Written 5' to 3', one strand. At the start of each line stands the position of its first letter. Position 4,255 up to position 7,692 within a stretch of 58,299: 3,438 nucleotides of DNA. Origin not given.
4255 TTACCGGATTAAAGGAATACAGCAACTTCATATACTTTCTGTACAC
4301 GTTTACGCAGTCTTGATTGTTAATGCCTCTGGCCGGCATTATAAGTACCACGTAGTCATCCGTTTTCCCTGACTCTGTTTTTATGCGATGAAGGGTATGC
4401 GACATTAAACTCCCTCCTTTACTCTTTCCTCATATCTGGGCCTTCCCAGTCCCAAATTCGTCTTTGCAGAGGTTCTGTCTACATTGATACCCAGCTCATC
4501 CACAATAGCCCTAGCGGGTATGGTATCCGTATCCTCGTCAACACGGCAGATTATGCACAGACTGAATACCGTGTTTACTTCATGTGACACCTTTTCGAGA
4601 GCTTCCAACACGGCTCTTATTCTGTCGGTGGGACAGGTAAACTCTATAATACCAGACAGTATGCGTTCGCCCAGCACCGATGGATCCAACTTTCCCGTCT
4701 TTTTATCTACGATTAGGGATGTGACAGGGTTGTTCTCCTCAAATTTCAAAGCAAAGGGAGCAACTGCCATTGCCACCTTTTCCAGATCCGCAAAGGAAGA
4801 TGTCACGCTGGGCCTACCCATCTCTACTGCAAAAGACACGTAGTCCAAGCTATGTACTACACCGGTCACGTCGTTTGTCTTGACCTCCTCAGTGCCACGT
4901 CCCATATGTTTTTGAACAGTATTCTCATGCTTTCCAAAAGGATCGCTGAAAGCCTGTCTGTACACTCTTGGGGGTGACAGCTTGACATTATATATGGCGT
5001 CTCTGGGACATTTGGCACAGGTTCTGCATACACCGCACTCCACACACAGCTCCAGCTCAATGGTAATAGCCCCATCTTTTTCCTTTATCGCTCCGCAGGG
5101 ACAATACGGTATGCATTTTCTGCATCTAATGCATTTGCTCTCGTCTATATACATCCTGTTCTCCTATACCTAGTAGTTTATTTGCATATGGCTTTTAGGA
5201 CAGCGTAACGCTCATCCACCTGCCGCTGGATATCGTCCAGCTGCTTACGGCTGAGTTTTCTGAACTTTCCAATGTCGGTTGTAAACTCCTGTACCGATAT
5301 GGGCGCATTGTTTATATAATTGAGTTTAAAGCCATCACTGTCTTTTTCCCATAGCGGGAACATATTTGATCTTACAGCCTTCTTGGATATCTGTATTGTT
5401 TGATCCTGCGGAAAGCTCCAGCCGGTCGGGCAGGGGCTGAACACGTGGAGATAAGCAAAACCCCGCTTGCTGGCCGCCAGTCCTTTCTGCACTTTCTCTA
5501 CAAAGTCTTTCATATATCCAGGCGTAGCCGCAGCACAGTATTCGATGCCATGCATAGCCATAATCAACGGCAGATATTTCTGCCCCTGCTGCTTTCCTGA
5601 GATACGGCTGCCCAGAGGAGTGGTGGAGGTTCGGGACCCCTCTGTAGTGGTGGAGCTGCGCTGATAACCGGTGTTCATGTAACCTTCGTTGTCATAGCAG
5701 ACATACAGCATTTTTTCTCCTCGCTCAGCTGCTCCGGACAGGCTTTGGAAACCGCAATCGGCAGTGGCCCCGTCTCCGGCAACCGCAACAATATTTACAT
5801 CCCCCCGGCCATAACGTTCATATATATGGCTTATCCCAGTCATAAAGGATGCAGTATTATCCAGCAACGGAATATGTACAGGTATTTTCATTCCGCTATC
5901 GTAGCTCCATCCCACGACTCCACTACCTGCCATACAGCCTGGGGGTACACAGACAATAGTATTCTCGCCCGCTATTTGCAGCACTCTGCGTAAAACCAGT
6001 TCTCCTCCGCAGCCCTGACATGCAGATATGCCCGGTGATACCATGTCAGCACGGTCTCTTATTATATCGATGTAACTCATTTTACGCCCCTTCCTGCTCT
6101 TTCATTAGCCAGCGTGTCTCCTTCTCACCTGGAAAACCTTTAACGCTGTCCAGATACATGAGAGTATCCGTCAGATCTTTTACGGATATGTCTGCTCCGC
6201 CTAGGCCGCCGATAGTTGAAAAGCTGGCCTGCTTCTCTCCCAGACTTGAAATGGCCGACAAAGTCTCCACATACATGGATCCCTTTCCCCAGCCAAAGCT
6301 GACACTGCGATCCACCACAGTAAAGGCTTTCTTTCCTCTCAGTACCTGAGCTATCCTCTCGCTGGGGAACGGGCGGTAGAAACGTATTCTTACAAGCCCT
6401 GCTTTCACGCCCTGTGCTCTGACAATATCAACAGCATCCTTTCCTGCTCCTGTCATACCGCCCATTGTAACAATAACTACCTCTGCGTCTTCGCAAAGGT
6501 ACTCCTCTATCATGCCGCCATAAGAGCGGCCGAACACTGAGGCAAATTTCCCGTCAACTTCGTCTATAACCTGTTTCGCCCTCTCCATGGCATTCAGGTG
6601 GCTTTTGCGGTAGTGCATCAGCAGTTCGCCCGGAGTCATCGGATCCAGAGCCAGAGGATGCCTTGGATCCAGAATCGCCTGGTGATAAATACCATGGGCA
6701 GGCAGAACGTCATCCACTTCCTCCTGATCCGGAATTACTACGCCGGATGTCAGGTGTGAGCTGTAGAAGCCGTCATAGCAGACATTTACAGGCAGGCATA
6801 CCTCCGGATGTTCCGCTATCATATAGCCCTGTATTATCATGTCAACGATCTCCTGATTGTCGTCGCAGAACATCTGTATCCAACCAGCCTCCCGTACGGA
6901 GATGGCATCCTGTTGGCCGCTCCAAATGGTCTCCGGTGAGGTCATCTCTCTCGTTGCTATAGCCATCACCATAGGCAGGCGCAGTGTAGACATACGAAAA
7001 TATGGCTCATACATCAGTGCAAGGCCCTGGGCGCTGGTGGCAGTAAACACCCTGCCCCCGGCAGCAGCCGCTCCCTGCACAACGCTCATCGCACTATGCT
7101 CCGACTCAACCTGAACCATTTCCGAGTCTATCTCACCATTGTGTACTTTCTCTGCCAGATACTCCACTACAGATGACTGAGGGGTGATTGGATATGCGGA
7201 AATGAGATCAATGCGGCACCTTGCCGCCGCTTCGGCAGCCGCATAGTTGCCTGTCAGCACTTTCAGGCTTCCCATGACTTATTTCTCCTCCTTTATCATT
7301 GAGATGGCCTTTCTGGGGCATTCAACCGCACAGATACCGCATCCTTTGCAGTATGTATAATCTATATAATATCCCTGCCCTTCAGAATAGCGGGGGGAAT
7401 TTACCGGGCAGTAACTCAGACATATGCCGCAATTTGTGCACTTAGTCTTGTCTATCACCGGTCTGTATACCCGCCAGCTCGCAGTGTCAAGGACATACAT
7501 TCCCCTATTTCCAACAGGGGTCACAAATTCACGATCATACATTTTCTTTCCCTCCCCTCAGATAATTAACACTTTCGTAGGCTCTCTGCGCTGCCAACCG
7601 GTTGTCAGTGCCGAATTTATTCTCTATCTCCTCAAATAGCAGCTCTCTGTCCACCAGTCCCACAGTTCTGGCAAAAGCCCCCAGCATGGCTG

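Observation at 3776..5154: Unassigned, translationally coupled two-gene Fe-S module (copy 1): ferredoxin-domain protein + MSHTLHR Cys/His protein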

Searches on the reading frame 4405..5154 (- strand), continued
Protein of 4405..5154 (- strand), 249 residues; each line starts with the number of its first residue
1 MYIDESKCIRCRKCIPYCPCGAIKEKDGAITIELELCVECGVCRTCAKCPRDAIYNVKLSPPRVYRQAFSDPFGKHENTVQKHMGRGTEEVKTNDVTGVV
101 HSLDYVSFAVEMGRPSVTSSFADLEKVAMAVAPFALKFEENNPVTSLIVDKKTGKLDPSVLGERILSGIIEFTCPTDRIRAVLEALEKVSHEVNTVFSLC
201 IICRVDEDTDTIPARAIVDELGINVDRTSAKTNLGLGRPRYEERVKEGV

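Call 29: fold_search(model_id=the predicted structure, library=pdb)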
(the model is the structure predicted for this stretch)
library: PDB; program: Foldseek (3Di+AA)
matches with E <= 10: 1170; with E <= 0.001: 0
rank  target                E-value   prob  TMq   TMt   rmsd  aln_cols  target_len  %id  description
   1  9gbu_A                3.7e-03  1.00  0.21  0.11   8.0        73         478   40  Desulfovibrio desulfuricans [FeFe]-hydrogenase variant with both subunits linked by a 13 amino acid linker peptide der (released 2025-08-13)
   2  3eun                  3.9e-03  1.00  0.22  0.63   2.4        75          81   32  Crystal structure of the 2[4Fe-4S] C57A ferredoxin variant from allochromatium vinosum (released 2009-08-18)
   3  2dt9_A                4.7e-03  0.99  0.22  0.34   6.3       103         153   21  Crystal structure of the regulatory subunit of aspartate kinase from Thermus flavus (released 2007-07-17)
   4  1fdn                  5.7e-03  1.00  0.21  0.84   1.7        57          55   35  REFINED CRYSTAL STRUCTURE OF THE 2[4FE-4S] FERREDOXIN FROM CLOSTRIDIUM ACIDURICI AT 1.84 ANGSTROMS RESOLUTION (released 1994-08-31)
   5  1fca                  6.9e-03  1.00  0.21  0.84   1.7        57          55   33  STRUCTURE OF THE FERREDOXIN FROM CLOSTRIDIUM ACIDURICI: MODEL AT 1.8 ANGSTROMS RESOLUTION (released 1995-07-10)
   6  8rti_A                6.9e-03  1.00  0.21  0.13   8.0        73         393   38  Desulfovibrio desulfuricans [FeFe] hydrogenase in the apo form derivatized with krypton (released 2025-02-12)
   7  9qis_A                8.2e-03  1.00  0.20  0.13   2.3        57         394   44  CO-bound [FeFe]-hydrogenase from Nitratidesulfovibrio vulgaris (released 2026-04-08)
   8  8ryh                  8.2e-03  1.00  0.21  0.11   7.9        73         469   40  Desulfovibrio desulfuricans [FeFe]-hydrogenase variant with both subunits linked by a linker peptide derived from a grou (released 2025-02-19)
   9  8bj7_A                9.3e-03  1.00  0.20  0.13   2.3        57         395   44  Desulfovibrio desulfuricans FeFe Hydrogenase C178A mutant in Hinact-like state (released 2023-03-22)
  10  7qv7_D                9.3e-03  0.99  0.18  0.10   8.3        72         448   33  Cryo-EM structure of Hydrogen-dependent CO2 reductase. (released 2022-07-06)
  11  8bj8_A                9.9e-03  1.00  0.20  0.13   2.3        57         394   44  Desulfovibrio desulfuricans FeFe Hydrogenase C178A mutant in Htrans-like state (released 2023-04-26)
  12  8ru6                  9.9e-03  1.00  0.21  0.11   8.0        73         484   38  Desulfovibrio desulfuricans [FeFe]-hydrogenase variant with both subunits linked by a 4 amino acid linker peptide derive (released 2025-02-12)
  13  2zho_C                9.9e-03  0.98  0.22  0.34   6.0        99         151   23  Crystal structure of the regulatory subunit of aspartate kinase from Thermus thermophilus (ligand free form) (released 2009-02-17)
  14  9g03_E                1.1e-02  1.00  0.20  0.90   1.1        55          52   36  Structure of carbon monoxide dehydrogenase/acetyl-CoA synthase (CODH/ACS) in complex with ferredoxin (Clostridium auto (released 2025-02-05)
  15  9hpx_A                1.1e-02  1.00  0.21  0.13   8.1        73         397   38  [FeFe]-hydrogenase from D. desulfuricans with synthetic active site containing only one cyanide ligand. (released 2025-12-24)
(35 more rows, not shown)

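Call 39: search_protein_families(library=pfam, proteins=[P0243], max_evalue=10)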
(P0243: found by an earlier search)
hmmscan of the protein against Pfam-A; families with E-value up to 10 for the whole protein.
P0243 (252 aa): 18 families
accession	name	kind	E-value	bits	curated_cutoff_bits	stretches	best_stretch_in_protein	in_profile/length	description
PF00037.32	Fer4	-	1e-10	41.4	21.1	2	2-24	2-24/24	4Fe-4S binding domain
PF12797.12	Fer4_2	-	2.6e-09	36.9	24.5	2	1-19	3-21/22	4Fe-4S binding domain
PF12837.12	Fer4_6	-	6e-09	35.9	25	2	2-23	3-24/24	4Fe-4S binding domain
PF12838.12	Fer4_7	-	1.5e-07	32.2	27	1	7-52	1-51/52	4Fe-4S dicluster domain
PF13237.11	Fer4_10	-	1.7e-07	31.5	25.5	2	1-45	2-50/53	4Fe-4S dicluster domain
PF14697.11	Fer4_21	-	5e-07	30.2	35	1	3-53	3-56/59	4Fe-4S dicluster domain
PF13484.11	Fer4_16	-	7.3e-06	27.1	30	2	7-26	1-20/66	4Fe-4S double cluster binding domain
PF13187.11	Fer4_9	-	8.1e-06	26.2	27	1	7-53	1-51/52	4Fe-4S dicluster domain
PF13183.11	Fer4_8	-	3.4e-05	24.7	27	2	34-69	2-33/68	4Fe-4S dicluster domain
PF25160.1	LdpA_Fe-S-bd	-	8.4e-05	22.7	27.6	1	3-26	23-46/49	LdpA Fe-S cluster-binding domain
PF13534.11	Fer4_17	-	9.5e-05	23.3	22.2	2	7-28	1-22/61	4Fe-4S dicluster domain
PF12800.12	Fer4_4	-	0.0025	18.5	24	2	6-20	2-16/17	4Fe-4S binding domain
PF12798.12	Fer4_3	-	0.007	17.6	27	1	8-22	1-15/15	4Fe-4S binding domain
PF18360.6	hnRNP_Q_AcD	-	0.15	12.7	26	1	153-189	16-50/70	Heterogeneous nuclear ribonucleoprotein Q acidic domain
PF13459.11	Fer4_15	-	0.2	12.8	22.4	1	2-19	2-19/66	4Fe-4S single cluster domain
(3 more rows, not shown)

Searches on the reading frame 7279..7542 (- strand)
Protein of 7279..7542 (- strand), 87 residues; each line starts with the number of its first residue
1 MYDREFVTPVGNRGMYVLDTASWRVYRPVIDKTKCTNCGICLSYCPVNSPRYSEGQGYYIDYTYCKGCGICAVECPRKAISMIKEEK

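Call 46: search_protein_families(library=ncbifam, proteins=[window:7279-7542:-], max_evalue=1e-10)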
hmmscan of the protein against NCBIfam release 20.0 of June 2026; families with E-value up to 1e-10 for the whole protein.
window:7279-7542:- (87 aa): 8 families
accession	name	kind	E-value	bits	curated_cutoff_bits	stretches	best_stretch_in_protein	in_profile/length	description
TIGR02179.1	PorD_KorD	subfamily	2.2e-26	91.8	60.05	1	18-86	10-78/78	2-oxoacid:acceptor oxidoreductase, delta subunit, pyruvate/2-ketoisovalerate family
NF040684.1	PorD_Arch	equivalog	1.9e-24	85.6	120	1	19-86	18-85/85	pyruvate synthase subunit PorD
NF007202.0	PRK09623.1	equivalog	3.5e-23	81.9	166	1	15-87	33-105/105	3-methyl-2-oxobutanoate dehydrogenase subunit delta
NF007203.0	PRK09624.1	equivalog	6.4e-21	74.6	171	1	17-87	35-105/105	pyuvate ferredoxin oxidoreductase subunit delta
NF045763.1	PhenlGlyoxDHPadF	equivalog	1.1e-19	70.4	150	1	19-80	17-77/78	NADH-dependent phenylglyoxylate dehydrogenase subunit delta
NF045790.1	OxalOxreddelta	equivalog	3.3e-18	65.9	230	1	20-85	247-311/316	oxalate oxidoreductase subunit delta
NF007204.0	PRK09625.1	equivalog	1.8e-15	57.1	125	1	15-83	41-111/133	pyruvate flavodoxin oxidoreductase subunit delta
NF040770.1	hetero_SS_HdrA2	exception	9.6e-11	40.5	1100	1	26-84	570-627/777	CoB-CoM heterodisulfide reductase HdrA2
